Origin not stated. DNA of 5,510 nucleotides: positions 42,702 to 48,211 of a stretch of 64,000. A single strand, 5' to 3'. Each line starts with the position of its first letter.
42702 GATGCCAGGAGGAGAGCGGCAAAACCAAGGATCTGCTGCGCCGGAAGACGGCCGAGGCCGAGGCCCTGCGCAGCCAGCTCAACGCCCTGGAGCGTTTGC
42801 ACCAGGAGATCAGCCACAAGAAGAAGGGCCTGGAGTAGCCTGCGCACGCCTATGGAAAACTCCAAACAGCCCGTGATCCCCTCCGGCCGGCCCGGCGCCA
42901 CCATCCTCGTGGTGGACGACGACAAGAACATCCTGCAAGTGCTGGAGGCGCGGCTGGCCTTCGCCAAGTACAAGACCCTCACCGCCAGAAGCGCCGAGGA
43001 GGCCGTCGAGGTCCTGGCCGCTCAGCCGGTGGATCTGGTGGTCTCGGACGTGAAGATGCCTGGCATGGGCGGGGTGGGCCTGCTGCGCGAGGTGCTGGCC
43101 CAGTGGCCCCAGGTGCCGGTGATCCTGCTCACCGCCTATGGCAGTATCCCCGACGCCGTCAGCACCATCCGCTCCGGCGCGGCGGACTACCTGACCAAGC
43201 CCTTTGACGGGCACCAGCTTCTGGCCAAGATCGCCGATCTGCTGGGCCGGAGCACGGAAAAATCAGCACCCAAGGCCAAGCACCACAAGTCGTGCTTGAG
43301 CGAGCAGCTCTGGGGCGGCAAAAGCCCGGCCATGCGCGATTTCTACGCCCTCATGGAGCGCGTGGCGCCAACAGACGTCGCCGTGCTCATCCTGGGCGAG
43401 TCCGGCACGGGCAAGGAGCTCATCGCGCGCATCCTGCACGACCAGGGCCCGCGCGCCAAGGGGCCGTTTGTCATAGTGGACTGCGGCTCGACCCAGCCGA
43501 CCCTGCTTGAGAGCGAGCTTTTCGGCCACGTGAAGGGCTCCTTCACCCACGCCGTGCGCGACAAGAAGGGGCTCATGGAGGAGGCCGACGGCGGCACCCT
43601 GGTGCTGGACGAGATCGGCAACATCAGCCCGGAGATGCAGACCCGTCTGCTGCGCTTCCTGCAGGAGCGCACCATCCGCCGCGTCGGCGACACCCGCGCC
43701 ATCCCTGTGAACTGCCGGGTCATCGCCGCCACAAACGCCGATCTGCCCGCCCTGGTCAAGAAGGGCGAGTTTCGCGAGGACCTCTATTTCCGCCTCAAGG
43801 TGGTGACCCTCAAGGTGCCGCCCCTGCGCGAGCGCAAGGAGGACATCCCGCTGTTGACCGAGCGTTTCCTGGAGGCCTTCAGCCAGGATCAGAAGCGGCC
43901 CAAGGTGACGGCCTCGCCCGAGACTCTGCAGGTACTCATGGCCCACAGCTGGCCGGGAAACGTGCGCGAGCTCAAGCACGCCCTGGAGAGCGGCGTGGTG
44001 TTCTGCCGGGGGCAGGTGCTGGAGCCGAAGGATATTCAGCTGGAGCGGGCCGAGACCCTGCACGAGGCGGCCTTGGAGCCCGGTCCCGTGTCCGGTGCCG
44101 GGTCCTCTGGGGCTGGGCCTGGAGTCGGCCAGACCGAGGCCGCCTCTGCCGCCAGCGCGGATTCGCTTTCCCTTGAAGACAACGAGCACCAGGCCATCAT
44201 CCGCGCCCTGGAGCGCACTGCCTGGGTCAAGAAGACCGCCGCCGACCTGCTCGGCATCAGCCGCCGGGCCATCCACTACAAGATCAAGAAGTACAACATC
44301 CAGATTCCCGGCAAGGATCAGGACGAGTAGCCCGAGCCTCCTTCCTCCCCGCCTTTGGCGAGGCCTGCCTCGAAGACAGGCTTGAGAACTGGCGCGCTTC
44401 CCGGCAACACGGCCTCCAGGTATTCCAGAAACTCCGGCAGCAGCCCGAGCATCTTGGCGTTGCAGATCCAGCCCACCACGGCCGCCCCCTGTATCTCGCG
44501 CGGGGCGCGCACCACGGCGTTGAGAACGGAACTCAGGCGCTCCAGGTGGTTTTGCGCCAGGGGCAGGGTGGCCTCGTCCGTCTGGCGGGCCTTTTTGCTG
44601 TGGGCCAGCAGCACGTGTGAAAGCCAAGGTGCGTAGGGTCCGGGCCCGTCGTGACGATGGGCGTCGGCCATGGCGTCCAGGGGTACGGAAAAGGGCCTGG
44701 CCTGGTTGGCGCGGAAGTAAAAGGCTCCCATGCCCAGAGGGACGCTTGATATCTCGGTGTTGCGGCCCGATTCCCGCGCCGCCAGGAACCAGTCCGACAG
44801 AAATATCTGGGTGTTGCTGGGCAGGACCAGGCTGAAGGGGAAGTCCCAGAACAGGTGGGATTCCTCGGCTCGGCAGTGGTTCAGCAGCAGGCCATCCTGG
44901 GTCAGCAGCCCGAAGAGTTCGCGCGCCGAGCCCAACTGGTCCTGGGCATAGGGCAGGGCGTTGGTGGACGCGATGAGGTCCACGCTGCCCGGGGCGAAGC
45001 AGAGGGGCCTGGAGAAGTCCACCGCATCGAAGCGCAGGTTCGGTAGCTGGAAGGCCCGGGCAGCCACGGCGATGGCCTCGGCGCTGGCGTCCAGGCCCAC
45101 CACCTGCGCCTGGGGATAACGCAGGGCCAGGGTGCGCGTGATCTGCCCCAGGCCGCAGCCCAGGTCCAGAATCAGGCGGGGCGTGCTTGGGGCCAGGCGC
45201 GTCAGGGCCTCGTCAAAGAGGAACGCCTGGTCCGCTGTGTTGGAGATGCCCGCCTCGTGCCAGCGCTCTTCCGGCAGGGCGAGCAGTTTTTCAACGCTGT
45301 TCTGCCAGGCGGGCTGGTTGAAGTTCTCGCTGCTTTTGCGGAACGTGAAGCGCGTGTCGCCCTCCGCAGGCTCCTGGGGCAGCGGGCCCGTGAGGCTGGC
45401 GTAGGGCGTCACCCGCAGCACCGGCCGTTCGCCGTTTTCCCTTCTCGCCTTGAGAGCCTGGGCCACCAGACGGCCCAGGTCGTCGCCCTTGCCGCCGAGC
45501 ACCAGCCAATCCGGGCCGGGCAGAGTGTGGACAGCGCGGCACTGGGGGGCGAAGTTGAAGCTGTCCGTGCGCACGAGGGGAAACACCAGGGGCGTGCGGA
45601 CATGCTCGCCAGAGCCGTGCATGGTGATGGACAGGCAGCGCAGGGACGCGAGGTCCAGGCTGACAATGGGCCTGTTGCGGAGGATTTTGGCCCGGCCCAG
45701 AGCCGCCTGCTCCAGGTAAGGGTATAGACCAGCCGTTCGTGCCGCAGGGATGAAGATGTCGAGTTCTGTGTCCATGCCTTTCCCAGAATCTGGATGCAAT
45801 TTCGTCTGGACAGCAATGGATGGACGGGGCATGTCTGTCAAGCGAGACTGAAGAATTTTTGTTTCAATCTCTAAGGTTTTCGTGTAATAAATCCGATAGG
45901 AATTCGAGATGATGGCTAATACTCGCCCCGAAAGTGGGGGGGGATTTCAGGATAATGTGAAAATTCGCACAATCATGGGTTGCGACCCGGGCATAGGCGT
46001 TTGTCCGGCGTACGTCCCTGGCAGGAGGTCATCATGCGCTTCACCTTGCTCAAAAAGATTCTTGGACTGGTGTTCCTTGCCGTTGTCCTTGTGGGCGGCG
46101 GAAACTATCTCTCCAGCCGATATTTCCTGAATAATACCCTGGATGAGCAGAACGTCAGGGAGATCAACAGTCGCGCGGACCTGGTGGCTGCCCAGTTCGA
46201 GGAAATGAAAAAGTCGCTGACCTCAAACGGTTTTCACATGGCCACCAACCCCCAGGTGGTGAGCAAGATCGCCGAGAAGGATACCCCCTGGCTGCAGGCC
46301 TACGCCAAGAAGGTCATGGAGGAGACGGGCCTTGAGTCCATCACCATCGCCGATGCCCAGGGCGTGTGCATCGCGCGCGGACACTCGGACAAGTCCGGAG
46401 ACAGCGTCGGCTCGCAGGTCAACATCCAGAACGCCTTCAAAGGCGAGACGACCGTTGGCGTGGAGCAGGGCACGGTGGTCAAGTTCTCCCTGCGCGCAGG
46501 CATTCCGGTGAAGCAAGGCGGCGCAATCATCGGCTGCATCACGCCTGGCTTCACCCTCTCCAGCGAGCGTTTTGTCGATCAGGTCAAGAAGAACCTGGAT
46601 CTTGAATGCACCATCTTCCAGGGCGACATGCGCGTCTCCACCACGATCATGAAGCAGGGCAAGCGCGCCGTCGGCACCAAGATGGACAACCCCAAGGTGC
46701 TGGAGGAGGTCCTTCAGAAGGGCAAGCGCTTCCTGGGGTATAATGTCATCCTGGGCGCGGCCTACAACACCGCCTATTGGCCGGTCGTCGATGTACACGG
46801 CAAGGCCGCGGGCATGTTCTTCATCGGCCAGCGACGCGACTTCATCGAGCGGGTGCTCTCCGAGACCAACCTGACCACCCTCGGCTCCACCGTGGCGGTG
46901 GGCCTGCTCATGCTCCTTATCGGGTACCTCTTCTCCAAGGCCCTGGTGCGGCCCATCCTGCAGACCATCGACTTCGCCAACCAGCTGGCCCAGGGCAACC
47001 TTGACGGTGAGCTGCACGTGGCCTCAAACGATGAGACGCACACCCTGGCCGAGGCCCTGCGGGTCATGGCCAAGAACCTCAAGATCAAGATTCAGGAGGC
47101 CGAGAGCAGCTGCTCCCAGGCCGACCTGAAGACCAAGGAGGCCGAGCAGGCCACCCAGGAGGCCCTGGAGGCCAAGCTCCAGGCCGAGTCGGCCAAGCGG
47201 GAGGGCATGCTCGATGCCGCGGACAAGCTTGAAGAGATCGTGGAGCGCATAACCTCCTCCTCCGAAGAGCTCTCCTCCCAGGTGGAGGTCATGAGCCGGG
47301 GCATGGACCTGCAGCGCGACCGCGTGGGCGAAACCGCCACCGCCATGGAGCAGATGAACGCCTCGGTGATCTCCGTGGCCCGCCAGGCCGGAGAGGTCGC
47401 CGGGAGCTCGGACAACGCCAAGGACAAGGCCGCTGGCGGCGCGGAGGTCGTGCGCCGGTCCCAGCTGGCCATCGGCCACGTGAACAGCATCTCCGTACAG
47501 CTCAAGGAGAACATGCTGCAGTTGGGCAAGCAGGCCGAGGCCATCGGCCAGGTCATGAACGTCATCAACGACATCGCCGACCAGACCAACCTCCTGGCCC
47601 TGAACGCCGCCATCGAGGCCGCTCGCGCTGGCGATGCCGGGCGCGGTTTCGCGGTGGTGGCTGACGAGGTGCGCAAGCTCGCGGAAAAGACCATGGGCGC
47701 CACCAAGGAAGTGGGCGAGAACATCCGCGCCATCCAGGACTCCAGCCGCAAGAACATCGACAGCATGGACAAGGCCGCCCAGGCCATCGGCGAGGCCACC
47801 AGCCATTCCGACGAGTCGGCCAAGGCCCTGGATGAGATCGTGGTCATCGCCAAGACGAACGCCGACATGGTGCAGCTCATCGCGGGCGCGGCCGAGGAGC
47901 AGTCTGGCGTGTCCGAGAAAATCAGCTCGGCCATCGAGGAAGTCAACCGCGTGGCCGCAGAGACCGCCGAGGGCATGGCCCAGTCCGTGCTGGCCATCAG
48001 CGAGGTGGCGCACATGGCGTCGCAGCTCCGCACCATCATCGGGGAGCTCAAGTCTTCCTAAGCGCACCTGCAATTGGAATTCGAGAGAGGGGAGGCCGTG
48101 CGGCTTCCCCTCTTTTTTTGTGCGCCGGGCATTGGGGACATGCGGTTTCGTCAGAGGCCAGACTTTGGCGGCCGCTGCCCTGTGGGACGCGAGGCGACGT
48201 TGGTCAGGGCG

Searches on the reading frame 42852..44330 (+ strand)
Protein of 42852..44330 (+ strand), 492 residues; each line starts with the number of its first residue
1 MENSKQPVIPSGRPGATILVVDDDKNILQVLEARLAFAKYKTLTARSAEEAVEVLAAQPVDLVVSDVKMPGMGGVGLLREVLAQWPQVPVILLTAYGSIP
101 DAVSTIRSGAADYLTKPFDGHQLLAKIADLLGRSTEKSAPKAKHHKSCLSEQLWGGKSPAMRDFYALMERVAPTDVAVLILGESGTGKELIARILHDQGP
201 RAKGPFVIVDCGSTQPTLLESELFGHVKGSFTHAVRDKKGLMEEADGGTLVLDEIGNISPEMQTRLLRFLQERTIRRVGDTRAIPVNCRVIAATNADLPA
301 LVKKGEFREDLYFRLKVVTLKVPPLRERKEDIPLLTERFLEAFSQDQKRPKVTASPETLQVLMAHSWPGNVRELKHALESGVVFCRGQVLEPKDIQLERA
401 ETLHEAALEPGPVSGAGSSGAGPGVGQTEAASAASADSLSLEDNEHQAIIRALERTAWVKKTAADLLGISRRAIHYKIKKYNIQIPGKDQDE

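Call 5: search_protein_families(library=pfam, proteins=[window:42852-44330:+], max_evalue=0.01)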
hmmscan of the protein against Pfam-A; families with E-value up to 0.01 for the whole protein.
window:42852-44330:+ (492 aa): 15 families
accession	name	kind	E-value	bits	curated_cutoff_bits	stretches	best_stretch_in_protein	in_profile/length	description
PF00158.32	Sigma54_activat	-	8.2e-66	221.3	20.2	1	156-320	3-167/168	Sigma-54 interaction domain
PF00072.30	Response_reg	-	1.2e-27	96.7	30.2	1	18-127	1-110/111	Response regulator receiver domain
PF14532.12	Sigma54_activ_2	-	3.4e-24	86.1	25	1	156-325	2-138/138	Sigma-54 interaction domain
PF25601.1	AAA_lid_14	-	4.1e-23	81.5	27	1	326-402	1-77/87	AAA+ ATPase lid domain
PF02954.25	HTH_8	-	9.2e-15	54.5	22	1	440-481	1-42/42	Bacterial regulatory protein, Fis family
PF07728.20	AAA_5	-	6.9e-08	33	22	1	178-295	2-122/139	AAA domain (dynein-related subfamily)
PF00493.29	MCM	-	0.00015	21.4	23.3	1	172-301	54-178/224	MCM P-loop domain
PF00004.35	AAA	-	0.00016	22.6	21.2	1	178-296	1-110/131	ATPase family associated with various cellular activities (AAA)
PF07724.20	AAA_2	-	0.00042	20.8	27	1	177-303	5-132/166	AAA domain (Cdc48 subfamily)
PF20030.5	bpMoxR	-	0.0014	18.2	27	1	178-295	34-145/205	MoxR domain in the MoxR-vWA-beta-propeller ternary systems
PF01078.27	Mg_chelatase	-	0.0018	18.1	20.3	0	237-296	97-158/207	Magnesium chelatase, subunit ChlI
PF13401.12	AAA_22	-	0.0019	18.9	27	0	178-271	8-109/130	AAA domain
PF18024.7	HTH_50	-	0.0041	17.2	27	1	441-484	8-50/50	Helix-turn-helix domain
PF13191.12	AAA_16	-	0.0049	17.8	32.6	0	158-273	6-123/167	AAA ATPase domain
PF06490.17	FleQ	-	0.0071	17.1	22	0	17-98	1-80/108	Flagellar regulatory protein FleQ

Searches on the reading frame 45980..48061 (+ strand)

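Call 45: search_protein_families(library=pfam, proteins=[window:45980-48061:+], max_evalue=0.00001)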
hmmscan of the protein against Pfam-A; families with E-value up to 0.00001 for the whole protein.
window:45980-48061:+ (693 aa): 6 families
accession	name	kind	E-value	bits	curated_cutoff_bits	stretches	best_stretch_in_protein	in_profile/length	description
PF00015.26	MCPsignal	-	4e-41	141.2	34.6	1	507-658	20-171/172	Methyl-accepting chemotaxis protein (MCP) signalling domain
PF17202.10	sCache_3_3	-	9e-29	100.4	28.8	1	195-294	6-105/107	Single cache domain 3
PF14827.12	dCache_3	-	4.6e-18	66.1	25.7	1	61-285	7-234/239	Double sensory domain of two-component sensor kinase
PF17201.10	Cache_3-Cache_2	-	6.1e-17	62.3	27.7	1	197-304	89-203/299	Cache 3/Cache 2 fusion domain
PF17203.10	sCache_3_2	-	7.6e-12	45.9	28.4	1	86-195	20-130/140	Single cache domain 3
PF00672.30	HAMP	-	1.4e-07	32.1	25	1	317-368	1-52/53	HAMP domain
